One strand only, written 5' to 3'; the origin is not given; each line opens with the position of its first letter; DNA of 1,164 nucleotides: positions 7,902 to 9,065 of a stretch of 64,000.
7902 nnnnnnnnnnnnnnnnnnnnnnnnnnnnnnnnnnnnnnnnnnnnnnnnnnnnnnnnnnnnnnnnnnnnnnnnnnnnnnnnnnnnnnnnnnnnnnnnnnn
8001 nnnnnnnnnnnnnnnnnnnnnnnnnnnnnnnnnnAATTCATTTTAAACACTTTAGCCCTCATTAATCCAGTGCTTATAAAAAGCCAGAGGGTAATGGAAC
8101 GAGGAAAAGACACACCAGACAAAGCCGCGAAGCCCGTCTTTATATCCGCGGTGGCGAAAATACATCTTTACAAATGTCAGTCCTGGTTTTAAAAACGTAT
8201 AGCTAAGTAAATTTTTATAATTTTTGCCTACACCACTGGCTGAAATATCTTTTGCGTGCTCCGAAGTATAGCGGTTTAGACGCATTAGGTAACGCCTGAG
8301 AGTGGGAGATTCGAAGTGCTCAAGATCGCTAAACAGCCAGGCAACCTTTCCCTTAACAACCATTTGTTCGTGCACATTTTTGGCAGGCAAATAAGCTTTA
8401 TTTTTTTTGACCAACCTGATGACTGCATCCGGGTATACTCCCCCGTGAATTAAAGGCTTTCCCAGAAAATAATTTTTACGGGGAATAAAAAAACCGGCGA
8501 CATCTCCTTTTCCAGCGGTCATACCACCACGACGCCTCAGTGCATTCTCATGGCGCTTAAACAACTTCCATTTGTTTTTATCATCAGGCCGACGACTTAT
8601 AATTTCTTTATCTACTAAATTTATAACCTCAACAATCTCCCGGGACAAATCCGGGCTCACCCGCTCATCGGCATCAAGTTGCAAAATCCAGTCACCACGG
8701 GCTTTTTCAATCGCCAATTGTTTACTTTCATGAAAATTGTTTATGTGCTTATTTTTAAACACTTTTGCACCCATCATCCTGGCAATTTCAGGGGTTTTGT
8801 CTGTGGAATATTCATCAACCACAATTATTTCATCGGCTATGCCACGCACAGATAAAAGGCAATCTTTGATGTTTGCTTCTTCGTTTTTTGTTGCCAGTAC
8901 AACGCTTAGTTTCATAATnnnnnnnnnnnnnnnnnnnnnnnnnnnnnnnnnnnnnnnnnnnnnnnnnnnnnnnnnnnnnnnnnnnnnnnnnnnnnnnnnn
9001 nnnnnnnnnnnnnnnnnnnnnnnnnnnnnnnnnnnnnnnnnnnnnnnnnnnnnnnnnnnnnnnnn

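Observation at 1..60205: A ~60-kb super-locus of paralogous GT-C-type membrane glycosyltransferases with repeated Gtr-like donor modules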

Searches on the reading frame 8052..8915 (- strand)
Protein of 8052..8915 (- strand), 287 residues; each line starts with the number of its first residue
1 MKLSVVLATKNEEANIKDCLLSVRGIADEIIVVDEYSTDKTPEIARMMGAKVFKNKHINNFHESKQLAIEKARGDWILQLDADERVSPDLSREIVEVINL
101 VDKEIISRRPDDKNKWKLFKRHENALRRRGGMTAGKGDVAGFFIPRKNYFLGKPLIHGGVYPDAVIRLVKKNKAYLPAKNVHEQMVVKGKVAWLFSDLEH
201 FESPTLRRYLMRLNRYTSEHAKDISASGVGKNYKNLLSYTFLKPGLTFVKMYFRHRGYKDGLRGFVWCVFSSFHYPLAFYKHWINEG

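Call 5: search_protein_families(library=pfam, proteins=[window:8052-8915:-], max_evalue=0.01)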
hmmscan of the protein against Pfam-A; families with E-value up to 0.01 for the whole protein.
window:8052-8915:- (287 aa): 3 families
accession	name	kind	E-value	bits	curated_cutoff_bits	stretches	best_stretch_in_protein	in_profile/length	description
PF00535.33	Glycos_transf_2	-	1.5e-20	74.2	23.3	1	4-125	1-131/168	Glycosyl transferase family 2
PF10111.15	Glyco_tranf_2_2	-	1.8e-05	24.8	27.3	1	4-101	1-109/276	Glycosyltransferase like family 2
PF13704.12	Glyco_tranf_2_4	-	2.7e-05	25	27.5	1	10-84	1-82/98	Glycosyl transferase family 2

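Call 28: search_protein_families(library=ncbifam, proteins=[window:8052-8915:-], max_evalue=0.01)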
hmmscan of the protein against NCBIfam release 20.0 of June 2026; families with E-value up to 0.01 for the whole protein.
window:8052-8915:- (287 aa): 14 families
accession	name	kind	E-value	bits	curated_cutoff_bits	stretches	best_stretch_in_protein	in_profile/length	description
TIGR04283.1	glyco_like_mftF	equivalog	4.3e-13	49.4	182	1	3-101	1-100/221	TIGR04283 family arsenosugar biosynthesis glycosyltransferase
TIGR04195.1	S_glycosyl_SunS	equivalog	1.3e-11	44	350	1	8-101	64-158/421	SunS family peptide S-glycosyltransferase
NF010496.0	PRK13915.1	equivalog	9.5e-10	38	262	1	2-83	32-126/307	glucosyl-3-phosphoglycerate synthase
TIGR04182.1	glyco_TIGR04182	equivalog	1.8e-07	30.8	325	1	4-99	3-98/293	S-layer glycoprotein N-glycosyltransferase AglJ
NF007482.0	PRK10073.1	equivalog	5.8e-07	28.8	423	1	2-99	7-111/334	glycosyltransferase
NF041391.1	DPhHxTase_Halo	equivalog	4.6e-06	25.8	375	1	8-99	2-94/213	dolichyl-phosphate hexose transferase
NF038302.1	EPS_HpsE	equivalog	2.2e-05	23.6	300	1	2-88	2-101/307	hormogonium polysaccharide biosynthesis glycosyltransferase HpsE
NF045692.1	OglycostaseCruG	equivalog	2.2e-05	23.6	600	1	2-108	42-162/386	2'-O-glycosyltransferase CruG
NF058614.1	PPMAGASynPpgS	equivalog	3.1e-05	23.5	370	1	5-56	4-55/226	polyprenyl-phospho-N-acetylgalactosaminyl synthase PpgS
NF041875.1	EPS_EpsD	equivalog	0.00025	20.6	370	1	3-99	1-105/325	exopolysaccharide biosynthesis glycosyltransferase EpsD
NF047683.1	TeichurnBiosyTuaG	equivalog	0.00033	20.4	400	1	3-89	8-102/252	teichuronic acid biosynthesis protein TuaG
NF050050.1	ProtGlycPglI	equivalog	0.00036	20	500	1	2-96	3-106/306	GalNAc(5)-diNAcBac-PP-undecaprenol beta-1,3-glucosyltransferase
TIGR03937.1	PgaC_IcaA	equivalog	0.0045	16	422.3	1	2-90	46-142/407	poly-beta-1,6-N-acetyl-D-glucosamine synthase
NF047588.1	GlcsyltransPgfSStrep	equivalog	0.0057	15.9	500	1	1-99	1-111/308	glycosyltransferase PgfS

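Call 82: search_solved_structures(query=window:8052-8915:-, max_evalue=0.0001)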
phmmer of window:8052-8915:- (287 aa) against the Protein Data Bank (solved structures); distinct sequences matched with E-value up to 0.0001: 6.
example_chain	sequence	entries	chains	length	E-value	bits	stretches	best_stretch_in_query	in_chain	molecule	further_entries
22ao_A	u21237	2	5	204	5.5e-16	61.7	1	4-92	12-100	GmaR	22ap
7msp_A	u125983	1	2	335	1.1e-08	37.8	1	9-101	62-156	SPbeta prophage-derived glycosyltransferase SunS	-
7msn_A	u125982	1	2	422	1.4e-08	37.4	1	9-100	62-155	SPbeta prophage-derived glycosyltransferase SunS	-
7msk_A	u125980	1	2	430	2.6e-06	30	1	7-89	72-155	Glyco_trans_2-like domain-containing protein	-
6p61_A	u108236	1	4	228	4.3e-05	26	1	3-90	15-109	Glycosyltransferase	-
5mlz_A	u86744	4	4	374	6.9e-05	25.3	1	1-109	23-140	Dolichol monophosphate mannose synthase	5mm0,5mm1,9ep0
